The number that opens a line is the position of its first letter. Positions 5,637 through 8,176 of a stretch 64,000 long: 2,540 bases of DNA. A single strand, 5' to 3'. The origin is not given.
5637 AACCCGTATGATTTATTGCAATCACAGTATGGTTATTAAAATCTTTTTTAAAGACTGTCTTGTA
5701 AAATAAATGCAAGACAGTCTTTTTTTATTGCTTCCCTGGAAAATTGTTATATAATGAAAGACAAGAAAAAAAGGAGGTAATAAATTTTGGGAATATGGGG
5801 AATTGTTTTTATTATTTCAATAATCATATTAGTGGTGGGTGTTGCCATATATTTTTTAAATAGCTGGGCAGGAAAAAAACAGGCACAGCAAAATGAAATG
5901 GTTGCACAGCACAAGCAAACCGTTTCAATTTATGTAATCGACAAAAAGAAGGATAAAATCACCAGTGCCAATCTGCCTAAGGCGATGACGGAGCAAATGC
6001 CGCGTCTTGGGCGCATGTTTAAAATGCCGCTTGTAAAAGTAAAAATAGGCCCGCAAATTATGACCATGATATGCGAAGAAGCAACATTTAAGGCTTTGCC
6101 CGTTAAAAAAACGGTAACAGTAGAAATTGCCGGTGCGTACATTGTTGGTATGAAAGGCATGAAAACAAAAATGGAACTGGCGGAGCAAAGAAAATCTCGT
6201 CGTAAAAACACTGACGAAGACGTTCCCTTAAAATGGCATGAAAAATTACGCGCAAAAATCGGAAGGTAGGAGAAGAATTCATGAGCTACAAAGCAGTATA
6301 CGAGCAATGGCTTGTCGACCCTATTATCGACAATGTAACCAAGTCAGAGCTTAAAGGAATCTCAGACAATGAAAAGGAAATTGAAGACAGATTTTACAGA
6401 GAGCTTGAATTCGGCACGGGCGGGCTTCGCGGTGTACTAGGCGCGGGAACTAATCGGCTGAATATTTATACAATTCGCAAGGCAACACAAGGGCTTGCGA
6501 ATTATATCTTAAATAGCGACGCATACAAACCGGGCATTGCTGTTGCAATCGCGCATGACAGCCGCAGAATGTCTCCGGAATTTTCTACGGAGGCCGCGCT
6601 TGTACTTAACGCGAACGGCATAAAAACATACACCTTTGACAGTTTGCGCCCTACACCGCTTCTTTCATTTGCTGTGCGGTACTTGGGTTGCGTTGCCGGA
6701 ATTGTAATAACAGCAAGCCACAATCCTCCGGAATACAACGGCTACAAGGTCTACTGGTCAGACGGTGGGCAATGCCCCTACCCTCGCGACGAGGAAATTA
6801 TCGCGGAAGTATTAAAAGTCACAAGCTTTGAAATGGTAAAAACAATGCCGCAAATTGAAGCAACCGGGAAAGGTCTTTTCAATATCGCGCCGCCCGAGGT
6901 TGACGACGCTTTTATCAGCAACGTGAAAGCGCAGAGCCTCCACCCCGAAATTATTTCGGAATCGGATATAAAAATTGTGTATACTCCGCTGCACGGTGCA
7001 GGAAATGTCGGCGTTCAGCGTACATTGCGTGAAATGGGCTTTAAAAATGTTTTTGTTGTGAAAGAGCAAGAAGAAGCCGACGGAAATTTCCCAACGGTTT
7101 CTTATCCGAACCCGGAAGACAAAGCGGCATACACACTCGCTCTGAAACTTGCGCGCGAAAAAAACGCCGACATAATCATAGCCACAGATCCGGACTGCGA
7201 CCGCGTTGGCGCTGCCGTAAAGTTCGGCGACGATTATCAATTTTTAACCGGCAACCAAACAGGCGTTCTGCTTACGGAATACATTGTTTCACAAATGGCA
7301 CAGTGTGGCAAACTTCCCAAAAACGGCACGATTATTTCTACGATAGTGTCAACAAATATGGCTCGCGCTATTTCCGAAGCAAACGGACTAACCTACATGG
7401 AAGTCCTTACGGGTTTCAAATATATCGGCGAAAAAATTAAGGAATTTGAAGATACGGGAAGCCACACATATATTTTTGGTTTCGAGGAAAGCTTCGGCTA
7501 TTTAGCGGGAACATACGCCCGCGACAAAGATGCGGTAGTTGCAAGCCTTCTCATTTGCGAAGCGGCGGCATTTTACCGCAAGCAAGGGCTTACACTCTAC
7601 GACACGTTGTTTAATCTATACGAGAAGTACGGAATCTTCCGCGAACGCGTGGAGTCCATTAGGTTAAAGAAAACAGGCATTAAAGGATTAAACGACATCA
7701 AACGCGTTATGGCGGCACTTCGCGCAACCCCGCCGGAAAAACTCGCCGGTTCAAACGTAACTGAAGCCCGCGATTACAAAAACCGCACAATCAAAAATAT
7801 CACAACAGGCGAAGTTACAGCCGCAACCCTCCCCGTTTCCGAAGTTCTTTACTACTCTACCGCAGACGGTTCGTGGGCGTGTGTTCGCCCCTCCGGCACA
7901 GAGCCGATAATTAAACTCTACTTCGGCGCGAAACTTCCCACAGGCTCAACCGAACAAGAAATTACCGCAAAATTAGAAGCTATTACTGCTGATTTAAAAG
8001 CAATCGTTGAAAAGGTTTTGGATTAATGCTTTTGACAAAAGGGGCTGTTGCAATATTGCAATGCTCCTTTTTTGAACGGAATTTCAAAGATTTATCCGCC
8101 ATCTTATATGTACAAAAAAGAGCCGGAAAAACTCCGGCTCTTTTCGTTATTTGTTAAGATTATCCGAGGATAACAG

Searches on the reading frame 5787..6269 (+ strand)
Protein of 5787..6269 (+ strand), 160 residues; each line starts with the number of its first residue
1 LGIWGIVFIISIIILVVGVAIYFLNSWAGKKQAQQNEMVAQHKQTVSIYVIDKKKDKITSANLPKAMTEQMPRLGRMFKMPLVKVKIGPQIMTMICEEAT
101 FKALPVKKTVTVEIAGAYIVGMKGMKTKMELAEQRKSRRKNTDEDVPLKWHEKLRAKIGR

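Call 65: search_protein_families(library=padloc, alignment_id=A4, max_evalue=0.00001)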
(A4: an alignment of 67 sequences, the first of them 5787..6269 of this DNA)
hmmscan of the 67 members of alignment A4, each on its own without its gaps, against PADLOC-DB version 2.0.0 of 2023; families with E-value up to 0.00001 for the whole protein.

A. member 1, window:5787-6269:+ (160 aa): 0 families

B. families by the number of members that match (of 67 scanned): 112 families (the first 25 are shown)
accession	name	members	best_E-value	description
PDLC04140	mad8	4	2.5e-42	mads_8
PDLC04135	mad3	3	6.9e-106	mads_3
PDLC02980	AriA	3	5.6e-11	-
PDLC04134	mad2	2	2.2e-25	mads_2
PDLC03339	MTase_II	2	5.3e-15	Type II methyltransferase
PDLC03878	NsnB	2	2e-08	-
PDLC04175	HEC-01A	2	2e-08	-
PDLC02914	ATPase-Toprim_I-B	2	5e-08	-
PDLC04832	PDC-S03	1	5.7e-48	-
PDLC04606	PDC-M37B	1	7.8e-46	-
PDLC03353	MTase_II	1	2.5e-42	Type II methyltransferase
PDLC04605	PDC-M37B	1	3.8e-36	-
PDLC03363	MTase_II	1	4.7e-33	Type II methyltransferase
PDLC03838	DolB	1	1.6e-32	-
PDLC03387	MTase_II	1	1.7e-31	Type II methyltransferase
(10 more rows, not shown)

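Call 66: search_protein_families(library=pfam, alignment_id=A4, max_evalue=0.00001)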
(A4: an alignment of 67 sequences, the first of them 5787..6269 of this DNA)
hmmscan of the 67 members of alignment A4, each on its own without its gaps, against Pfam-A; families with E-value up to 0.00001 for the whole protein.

A. member 1, window:5787-6269:+ (160 aa): 0 families

B. families by the number of members that match (of 67 scanned): 115 families (the first 25 are shown)
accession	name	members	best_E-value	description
PF00005.33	ABC_tran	3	1.5e-30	ABC transporter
PF13304.12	AAA_21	3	4.9e-12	AAA domain, putative AbiEii toxin, Type IV TA system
PF07833.16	Cu_amine_oxidN1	2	1.3e-30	Copper amine oxidase N-terminal domain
PF06429.18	Flg_bbr_C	2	9.3e-19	Flagellar basal body rod FlgEFG protein C-terminal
PF12698.13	ABC2_membrane_3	2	1.5e-16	ABC-2 family transporter protein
PF22692.1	LlgE_F_G_D1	2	2.3e-16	Flagellar hook protein FlgE/F/G D1 domain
PF01061.29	ABC2_membrane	2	4.4e-14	ABC-2 type transporter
PF00460.25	Flg_bb_rod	2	4.8e-11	Flagella basal body rod protein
PF13191.12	AAA_16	2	3.1e-10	AAA ATPase domain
PF13847.12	Methyltransf_31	2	3.2e-08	Methyltransferase domain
PF13649.12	Methyltransf_25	2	2e-07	Methyltransferase domain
PF00759.25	Glyco_hydro_9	1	1.6e-82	Glycosyl hydrolase family 9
PF07613.16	DUF1576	1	4.7e-79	Protein of unknown function (DUF1576)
PF07724.20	AAA_2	1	4e-71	AAA domain (Cdc48 subfamily)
PF02773.21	S-AdoMet_synt_C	1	1.8e-70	S-adenosylmethionine synthetase, C-terminal domain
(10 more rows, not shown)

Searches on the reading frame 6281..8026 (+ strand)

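Call 67: search_protein_families(library=padloc, proteins=[window:6281-8026:+], max_evalue=1e-8)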
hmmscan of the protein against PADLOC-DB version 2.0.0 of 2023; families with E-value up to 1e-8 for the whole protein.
window:6281-8026:+ (581 aa): 0 families

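Call 72: search_protein_families(library=pfam, proteins=[window:6281-8026:+], max_evalue=0.00001)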
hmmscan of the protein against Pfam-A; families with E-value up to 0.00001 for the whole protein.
window:6281-8026:+ (581 aa): 4 families
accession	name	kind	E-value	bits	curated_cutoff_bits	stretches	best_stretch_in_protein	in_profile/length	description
PF02878.22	PGM_PMM_I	-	6.4e-41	139.7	22.5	1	43-180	3-134/138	Phosphoglucomutase/phosphomannomutase, alpha/beta/alpha domain I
PF02879.22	PGM_PMM_II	-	1.4e-25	90.2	29.3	1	210-312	2-99/103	Phosphoglucomutase/phosphomannomutase, alpha/beta/alpha domain II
PF02880.22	PGM_PMM_III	-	1.2e-21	77.4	20.7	1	324-450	2-115/115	Phosphoglucomutase/phosphomannomutase, alpha/beta/alpha domain III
PF00408.26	PGM_PMM_IV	-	1.5e-06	28.6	23.1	1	511-553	21-54/68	Phosphoglucomutase/phosphomannomutase, C-terminal domain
